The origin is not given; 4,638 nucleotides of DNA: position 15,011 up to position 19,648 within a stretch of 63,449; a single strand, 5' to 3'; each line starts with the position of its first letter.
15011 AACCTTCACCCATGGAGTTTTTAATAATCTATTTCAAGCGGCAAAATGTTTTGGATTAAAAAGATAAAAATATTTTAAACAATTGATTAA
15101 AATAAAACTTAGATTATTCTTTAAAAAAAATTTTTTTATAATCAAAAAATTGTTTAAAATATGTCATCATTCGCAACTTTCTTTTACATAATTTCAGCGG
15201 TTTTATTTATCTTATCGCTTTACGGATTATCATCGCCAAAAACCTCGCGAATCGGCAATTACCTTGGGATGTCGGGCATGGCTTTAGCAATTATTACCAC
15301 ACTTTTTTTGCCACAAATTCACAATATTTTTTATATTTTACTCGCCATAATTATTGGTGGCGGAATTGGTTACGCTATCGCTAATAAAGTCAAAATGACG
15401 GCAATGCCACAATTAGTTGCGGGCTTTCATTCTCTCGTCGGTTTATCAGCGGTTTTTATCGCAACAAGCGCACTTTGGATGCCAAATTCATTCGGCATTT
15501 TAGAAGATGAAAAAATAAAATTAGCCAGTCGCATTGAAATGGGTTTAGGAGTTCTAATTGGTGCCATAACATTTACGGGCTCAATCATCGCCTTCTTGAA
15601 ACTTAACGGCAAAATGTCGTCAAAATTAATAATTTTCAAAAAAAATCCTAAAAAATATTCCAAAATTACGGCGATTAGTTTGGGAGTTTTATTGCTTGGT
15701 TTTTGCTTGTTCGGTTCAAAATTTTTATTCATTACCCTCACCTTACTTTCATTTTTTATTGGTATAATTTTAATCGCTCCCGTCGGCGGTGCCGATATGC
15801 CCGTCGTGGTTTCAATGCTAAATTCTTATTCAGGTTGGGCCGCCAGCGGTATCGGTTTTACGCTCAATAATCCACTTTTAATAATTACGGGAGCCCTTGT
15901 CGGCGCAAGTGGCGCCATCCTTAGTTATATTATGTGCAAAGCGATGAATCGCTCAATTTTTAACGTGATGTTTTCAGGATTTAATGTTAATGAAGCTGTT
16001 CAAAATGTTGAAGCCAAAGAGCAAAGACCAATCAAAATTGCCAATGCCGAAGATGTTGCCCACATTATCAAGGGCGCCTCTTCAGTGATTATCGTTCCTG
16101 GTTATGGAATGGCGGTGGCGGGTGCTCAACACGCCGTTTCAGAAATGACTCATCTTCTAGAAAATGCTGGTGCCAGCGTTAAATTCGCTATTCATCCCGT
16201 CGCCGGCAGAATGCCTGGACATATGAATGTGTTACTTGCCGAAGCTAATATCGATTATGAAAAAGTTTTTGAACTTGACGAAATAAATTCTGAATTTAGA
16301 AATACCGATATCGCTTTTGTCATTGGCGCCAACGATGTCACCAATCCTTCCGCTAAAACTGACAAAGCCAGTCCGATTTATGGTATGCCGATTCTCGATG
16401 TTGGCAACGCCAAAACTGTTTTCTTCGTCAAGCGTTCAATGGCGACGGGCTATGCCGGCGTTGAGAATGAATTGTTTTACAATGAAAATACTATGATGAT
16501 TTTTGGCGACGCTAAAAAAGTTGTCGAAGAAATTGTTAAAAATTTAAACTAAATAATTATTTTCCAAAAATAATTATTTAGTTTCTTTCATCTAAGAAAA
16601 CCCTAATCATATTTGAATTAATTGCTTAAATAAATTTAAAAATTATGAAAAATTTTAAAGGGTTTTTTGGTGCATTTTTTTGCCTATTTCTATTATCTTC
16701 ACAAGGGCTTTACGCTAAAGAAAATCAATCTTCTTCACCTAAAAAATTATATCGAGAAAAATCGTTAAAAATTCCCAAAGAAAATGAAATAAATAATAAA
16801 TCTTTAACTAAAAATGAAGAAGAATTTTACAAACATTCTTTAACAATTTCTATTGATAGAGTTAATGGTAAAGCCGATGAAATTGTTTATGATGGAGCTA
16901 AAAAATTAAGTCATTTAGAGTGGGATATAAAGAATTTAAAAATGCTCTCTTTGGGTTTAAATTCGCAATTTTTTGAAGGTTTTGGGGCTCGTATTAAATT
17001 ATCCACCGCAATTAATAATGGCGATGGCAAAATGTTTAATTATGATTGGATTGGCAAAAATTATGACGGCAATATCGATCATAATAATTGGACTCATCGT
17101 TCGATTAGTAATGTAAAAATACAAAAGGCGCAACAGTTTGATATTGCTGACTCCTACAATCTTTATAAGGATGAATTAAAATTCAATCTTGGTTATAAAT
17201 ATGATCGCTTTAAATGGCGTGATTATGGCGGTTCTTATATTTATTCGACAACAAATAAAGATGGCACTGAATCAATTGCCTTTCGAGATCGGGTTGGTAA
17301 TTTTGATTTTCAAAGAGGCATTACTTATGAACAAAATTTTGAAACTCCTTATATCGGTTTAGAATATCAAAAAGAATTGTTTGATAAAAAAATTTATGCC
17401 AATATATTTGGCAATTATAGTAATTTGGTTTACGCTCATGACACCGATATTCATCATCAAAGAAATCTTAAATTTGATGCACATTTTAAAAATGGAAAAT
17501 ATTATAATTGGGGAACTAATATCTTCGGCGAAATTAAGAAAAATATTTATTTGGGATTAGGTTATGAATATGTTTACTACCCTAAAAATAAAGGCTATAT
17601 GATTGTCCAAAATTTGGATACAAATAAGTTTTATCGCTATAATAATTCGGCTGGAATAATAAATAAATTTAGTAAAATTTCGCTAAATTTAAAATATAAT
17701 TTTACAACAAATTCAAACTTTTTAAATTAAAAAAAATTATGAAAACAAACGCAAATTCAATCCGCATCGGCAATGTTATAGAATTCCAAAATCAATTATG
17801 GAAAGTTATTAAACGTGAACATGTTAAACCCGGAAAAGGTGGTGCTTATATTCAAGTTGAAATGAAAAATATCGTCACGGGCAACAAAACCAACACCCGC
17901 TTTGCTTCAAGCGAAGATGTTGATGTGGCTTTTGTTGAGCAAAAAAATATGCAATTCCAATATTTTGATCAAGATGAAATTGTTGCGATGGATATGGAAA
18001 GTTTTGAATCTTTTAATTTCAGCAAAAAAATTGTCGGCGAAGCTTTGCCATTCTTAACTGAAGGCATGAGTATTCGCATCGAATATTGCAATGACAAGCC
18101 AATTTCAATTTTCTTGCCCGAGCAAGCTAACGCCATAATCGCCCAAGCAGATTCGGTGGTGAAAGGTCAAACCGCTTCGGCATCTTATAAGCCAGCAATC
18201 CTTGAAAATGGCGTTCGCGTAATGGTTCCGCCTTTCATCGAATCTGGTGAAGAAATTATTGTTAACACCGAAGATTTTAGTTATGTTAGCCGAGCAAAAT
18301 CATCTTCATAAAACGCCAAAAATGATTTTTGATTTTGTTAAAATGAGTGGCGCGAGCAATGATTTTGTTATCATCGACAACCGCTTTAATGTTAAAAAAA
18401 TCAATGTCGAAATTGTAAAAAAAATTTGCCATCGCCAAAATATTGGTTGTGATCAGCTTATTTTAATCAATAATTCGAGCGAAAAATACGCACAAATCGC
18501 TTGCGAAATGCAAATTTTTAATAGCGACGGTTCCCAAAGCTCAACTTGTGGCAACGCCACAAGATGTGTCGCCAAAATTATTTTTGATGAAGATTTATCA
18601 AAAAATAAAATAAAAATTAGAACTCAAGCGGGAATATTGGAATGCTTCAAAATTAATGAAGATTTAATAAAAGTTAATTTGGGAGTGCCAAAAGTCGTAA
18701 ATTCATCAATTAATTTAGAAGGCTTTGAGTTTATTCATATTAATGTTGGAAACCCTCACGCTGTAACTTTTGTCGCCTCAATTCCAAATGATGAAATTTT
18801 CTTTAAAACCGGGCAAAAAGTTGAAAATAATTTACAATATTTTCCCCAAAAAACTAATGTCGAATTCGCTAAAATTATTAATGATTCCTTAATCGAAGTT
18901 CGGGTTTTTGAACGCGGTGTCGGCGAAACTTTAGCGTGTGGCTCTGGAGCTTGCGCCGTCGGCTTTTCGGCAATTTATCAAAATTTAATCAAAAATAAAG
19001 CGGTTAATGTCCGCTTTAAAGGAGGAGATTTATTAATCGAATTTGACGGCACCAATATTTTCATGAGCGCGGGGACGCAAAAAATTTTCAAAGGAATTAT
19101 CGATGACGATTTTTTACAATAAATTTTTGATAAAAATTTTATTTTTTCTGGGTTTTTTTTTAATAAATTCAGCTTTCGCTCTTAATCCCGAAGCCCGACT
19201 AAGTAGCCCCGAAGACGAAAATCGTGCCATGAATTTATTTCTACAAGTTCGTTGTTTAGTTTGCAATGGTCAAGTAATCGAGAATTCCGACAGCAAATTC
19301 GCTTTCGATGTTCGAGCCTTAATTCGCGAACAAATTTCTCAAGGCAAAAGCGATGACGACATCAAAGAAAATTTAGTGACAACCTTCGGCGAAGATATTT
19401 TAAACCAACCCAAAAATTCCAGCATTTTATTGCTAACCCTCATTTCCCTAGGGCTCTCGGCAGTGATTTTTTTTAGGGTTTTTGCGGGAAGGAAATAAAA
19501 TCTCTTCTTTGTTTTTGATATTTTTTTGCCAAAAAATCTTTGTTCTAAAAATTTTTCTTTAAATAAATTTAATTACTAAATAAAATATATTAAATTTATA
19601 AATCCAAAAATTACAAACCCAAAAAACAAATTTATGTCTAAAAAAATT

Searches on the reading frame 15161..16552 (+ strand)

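Call 27: search_protein_families(library=pfam, max_evalue=0.0001, proteins=[window:15161-16552:+])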
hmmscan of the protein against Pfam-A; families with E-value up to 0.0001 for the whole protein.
window:15161-16552:+ (463 aa): 1 family
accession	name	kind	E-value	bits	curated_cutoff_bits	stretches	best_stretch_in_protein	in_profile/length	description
PF02233.22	PNTB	-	9.8e-187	621.9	31.7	1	7-460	3-455/456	NAD(P) transhydrogenase beta subunit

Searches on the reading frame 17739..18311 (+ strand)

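Call 27: search_protein_families(library=pfam, max_evalue=0.0001, proteins=[window:17739-18311:+])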
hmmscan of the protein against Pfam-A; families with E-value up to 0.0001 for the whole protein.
window:17739-18311:+ (190 aa): 3 families
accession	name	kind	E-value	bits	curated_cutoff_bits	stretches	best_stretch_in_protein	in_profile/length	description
PF08207.18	EFP_N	-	1.2e-22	80.1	23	1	5-61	2-58/58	Elongation factor P (EF-P) KOW-like domain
PF09285.17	Elong-fact-P_C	-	5.9e-22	77.6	25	1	134-185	5-56/56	Elongation factor P, C-terminal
PF01132.26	EFP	-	6.5e-17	61.7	27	1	69-122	1-54/54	Elongation factor P (EF-P) OB domain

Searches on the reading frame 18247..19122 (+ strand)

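Call 27: search_protein_families(library=pfam, max_evalue=0.0001, proteins=[window:18247-19122:+])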
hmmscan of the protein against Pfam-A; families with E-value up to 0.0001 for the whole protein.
window:18247-19122:+ (291 aa): 1 family
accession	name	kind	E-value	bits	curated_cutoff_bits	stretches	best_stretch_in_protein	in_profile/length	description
PF01678.24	DAP_epimerase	-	9.2e-44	148.8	34.7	2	165-269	3-107/121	Diaminopimelate epimerase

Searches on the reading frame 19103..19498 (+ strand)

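Call 27: search_protein_families(library=pfam, max_evalue=0.0001, proteins=[window:19103-19498:+])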
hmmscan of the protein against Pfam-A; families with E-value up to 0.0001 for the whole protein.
window:19103-19498:+ (131 aa): 1 family
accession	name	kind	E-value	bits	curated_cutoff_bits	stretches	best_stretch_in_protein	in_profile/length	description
PF03918.19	CcmH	-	5.2e-23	81.3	25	1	16-119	3-110/143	Cytochrome C biogenesis protein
